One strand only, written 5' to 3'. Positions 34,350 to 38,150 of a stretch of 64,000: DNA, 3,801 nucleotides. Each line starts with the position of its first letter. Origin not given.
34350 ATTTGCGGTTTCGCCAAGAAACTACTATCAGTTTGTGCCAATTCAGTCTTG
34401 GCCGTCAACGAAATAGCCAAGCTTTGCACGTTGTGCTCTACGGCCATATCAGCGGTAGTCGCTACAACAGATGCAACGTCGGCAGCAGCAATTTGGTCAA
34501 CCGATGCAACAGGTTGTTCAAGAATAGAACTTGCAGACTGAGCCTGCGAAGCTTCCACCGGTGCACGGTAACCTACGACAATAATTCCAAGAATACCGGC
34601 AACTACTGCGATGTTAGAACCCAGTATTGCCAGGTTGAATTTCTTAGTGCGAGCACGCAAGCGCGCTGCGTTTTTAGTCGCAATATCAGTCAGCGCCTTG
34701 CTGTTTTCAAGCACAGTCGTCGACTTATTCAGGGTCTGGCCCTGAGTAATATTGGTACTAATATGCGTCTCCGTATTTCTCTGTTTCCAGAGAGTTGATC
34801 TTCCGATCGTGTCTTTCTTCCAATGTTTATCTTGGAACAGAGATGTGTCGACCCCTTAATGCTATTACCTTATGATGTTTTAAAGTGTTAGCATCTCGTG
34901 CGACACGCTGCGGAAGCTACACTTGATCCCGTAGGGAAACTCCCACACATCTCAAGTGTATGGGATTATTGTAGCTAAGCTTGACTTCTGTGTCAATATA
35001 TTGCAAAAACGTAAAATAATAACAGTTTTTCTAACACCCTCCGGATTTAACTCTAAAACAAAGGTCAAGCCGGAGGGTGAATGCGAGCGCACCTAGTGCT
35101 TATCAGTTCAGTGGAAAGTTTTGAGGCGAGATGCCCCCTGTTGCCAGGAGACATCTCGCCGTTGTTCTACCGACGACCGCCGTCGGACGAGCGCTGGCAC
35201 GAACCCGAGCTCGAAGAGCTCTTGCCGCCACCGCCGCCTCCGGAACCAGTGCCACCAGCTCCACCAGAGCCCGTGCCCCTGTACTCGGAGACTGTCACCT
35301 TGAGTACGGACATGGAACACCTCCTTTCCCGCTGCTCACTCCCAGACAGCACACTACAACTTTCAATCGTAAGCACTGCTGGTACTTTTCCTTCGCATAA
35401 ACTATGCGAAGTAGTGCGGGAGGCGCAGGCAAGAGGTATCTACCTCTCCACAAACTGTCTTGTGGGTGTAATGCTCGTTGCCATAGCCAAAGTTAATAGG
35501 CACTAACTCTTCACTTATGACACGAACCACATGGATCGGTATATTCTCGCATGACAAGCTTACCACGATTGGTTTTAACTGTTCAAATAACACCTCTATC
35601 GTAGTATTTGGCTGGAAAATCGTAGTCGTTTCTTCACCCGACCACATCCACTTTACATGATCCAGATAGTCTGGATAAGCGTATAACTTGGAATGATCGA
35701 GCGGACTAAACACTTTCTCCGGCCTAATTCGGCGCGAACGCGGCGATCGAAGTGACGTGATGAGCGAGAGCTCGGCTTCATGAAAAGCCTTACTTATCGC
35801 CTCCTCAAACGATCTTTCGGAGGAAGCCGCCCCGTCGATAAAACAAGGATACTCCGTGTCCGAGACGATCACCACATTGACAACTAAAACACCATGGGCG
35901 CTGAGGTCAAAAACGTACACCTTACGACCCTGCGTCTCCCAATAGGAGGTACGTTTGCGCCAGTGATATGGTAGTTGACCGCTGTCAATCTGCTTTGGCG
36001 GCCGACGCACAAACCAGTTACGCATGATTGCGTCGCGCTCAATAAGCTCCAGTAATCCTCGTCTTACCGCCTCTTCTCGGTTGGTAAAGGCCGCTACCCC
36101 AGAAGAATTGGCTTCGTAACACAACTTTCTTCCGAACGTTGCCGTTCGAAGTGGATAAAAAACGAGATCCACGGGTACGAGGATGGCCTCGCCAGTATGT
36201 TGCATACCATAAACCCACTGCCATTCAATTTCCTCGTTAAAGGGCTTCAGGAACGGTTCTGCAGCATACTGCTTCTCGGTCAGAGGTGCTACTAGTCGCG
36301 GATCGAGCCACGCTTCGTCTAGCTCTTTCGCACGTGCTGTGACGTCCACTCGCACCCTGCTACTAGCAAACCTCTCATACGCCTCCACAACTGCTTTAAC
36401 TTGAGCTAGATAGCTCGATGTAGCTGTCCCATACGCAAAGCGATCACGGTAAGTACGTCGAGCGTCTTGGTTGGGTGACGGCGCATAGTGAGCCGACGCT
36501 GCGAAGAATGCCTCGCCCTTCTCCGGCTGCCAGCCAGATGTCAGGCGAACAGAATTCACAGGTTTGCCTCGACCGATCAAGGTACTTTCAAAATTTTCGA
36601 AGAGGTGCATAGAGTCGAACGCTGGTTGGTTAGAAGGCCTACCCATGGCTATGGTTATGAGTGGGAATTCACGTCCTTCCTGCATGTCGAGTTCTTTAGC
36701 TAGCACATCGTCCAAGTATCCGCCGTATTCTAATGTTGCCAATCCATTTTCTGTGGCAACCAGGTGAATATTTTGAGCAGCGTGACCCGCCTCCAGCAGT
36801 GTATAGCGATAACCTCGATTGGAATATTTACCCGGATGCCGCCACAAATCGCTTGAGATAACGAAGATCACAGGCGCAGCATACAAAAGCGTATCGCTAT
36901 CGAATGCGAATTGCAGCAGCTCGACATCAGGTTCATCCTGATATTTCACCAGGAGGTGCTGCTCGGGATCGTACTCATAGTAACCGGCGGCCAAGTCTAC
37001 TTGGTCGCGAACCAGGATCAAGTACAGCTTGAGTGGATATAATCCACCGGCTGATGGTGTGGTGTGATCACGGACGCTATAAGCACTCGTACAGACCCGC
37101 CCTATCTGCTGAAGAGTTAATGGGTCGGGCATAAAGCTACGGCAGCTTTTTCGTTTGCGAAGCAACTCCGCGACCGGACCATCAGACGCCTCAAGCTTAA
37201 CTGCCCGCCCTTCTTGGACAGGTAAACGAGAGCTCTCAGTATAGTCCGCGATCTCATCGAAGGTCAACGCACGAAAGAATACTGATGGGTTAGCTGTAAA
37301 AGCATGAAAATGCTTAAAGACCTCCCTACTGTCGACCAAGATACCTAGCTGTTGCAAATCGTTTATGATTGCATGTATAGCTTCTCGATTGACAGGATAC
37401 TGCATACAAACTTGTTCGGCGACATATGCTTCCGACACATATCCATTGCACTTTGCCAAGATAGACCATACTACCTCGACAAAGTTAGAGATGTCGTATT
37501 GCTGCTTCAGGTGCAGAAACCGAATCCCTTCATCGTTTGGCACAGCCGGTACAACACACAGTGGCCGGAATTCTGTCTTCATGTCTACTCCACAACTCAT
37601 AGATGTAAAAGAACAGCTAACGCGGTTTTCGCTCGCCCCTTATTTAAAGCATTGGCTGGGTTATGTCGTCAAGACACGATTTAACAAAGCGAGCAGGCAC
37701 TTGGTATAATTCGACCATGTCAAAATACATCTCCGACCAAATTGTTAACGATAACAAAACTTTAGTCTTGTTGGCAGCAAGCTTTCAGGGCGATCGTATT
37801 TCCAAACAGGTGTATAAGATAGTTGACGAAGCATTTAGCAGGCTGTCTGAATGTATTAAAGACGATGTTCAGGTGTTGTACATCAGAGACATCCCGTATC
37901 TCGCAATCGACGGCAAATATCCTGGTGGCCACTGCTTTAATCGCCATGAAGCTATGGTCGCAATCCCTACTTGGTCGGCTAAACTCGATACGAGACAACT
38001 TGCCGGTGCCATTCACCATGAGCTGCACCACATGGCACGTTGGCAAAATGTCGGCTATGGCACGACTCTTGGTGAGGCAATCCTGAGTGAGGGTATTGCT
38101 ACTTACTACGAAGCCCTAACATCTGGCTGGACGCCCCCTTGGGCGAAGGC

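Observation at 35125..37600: Single-polypeptide SagB-dehydrogenase/YcaO fusion: a minimal TOMM-type RiPP machine in a reduced genome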

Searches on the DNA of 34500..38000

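Call 34: search_rna_families(source=window, start=34500, end=38000, threshold=evalue, max_evalue=1)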
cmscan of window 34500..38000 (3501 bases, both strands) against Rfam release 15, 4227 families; matches with E-value up to 1: 2.
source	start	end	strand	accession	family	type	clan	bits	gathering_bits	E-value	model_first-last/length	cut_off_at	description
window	34769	34918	-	RF03005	lysM-TM7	Cis-reg;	-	57.8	61.5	3.3e-09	1-138/138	no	lysM-TM7 RNA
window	35129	35334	-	RF01867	CC2171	Gene; sRNA;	-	18.8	75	0.52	1-159/159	no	caulobacter sRNA CC2171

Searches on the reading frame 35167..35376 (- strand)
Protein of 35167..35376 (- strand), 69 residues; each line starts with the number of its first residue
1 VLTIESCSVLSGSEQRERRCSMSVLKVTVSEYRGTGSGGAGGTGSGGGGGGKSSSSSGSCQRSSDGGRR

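Call 3: search_protein_families(library=pfam, proteins=[window:35167-35376:-], max_evalue=0.1)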
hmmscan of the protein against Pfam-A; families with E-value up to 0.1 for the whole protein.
window:35167-35376:- (69 aa): 0 families

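Call 4: search_protein_families(library=ncbifam, proteins=[window:35167-35376:-], max_evalue=0.1)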
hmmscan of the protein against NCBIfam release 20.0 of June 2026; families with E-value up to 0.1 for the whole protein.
window:35167-35376:- (69 aa): 0 families

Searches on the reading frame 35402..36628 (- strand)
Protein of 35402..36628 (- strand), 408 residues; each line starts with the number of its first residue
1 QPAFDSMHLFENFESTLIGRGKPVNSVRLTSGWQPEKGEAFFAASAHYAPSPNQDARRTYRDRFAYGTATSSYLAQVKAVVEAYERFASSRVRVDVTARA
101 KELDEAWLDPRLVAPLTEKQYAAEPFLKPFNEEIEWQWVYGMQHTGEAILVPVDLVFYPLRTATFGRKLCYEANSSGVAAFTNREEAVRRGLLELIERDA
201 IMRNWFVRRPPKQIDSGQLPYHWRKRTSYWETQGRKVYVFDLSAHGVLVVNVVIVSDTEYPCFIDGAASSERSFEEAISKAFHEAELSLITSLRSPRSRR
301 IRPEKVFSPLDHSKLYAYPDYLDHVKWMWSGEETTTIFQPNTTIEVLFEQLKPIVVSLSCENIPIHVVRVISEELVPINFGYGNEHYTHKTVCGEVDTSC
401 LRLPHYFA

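Call 65: search_solved_structures(query=window:35402-36628:-, max_evalue=1, show_alignments=5)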
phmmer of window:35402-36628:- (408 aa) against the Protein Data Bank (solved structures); distinct sequences matched with E-value up to 1: 5.
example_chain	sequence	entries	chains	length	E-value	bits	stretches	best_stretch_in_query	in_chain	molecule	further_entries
6pe3_A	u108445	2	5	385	1.7e-09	40.4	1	66-327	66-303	Uncharacterized protein MJ1094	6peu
4bs9_A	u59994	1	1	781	2.6e-07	33.3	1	152-245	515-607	TRUD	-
4v1t_A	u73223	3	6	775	4.4e-06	29.2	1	131-245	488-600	LYND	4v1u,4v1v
6ci7_A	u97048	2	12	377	5.9e-06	28.8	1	89-262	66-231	YcaO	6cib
7u58_A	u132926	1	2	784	1.6e-05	27.4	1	128-246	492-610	MusD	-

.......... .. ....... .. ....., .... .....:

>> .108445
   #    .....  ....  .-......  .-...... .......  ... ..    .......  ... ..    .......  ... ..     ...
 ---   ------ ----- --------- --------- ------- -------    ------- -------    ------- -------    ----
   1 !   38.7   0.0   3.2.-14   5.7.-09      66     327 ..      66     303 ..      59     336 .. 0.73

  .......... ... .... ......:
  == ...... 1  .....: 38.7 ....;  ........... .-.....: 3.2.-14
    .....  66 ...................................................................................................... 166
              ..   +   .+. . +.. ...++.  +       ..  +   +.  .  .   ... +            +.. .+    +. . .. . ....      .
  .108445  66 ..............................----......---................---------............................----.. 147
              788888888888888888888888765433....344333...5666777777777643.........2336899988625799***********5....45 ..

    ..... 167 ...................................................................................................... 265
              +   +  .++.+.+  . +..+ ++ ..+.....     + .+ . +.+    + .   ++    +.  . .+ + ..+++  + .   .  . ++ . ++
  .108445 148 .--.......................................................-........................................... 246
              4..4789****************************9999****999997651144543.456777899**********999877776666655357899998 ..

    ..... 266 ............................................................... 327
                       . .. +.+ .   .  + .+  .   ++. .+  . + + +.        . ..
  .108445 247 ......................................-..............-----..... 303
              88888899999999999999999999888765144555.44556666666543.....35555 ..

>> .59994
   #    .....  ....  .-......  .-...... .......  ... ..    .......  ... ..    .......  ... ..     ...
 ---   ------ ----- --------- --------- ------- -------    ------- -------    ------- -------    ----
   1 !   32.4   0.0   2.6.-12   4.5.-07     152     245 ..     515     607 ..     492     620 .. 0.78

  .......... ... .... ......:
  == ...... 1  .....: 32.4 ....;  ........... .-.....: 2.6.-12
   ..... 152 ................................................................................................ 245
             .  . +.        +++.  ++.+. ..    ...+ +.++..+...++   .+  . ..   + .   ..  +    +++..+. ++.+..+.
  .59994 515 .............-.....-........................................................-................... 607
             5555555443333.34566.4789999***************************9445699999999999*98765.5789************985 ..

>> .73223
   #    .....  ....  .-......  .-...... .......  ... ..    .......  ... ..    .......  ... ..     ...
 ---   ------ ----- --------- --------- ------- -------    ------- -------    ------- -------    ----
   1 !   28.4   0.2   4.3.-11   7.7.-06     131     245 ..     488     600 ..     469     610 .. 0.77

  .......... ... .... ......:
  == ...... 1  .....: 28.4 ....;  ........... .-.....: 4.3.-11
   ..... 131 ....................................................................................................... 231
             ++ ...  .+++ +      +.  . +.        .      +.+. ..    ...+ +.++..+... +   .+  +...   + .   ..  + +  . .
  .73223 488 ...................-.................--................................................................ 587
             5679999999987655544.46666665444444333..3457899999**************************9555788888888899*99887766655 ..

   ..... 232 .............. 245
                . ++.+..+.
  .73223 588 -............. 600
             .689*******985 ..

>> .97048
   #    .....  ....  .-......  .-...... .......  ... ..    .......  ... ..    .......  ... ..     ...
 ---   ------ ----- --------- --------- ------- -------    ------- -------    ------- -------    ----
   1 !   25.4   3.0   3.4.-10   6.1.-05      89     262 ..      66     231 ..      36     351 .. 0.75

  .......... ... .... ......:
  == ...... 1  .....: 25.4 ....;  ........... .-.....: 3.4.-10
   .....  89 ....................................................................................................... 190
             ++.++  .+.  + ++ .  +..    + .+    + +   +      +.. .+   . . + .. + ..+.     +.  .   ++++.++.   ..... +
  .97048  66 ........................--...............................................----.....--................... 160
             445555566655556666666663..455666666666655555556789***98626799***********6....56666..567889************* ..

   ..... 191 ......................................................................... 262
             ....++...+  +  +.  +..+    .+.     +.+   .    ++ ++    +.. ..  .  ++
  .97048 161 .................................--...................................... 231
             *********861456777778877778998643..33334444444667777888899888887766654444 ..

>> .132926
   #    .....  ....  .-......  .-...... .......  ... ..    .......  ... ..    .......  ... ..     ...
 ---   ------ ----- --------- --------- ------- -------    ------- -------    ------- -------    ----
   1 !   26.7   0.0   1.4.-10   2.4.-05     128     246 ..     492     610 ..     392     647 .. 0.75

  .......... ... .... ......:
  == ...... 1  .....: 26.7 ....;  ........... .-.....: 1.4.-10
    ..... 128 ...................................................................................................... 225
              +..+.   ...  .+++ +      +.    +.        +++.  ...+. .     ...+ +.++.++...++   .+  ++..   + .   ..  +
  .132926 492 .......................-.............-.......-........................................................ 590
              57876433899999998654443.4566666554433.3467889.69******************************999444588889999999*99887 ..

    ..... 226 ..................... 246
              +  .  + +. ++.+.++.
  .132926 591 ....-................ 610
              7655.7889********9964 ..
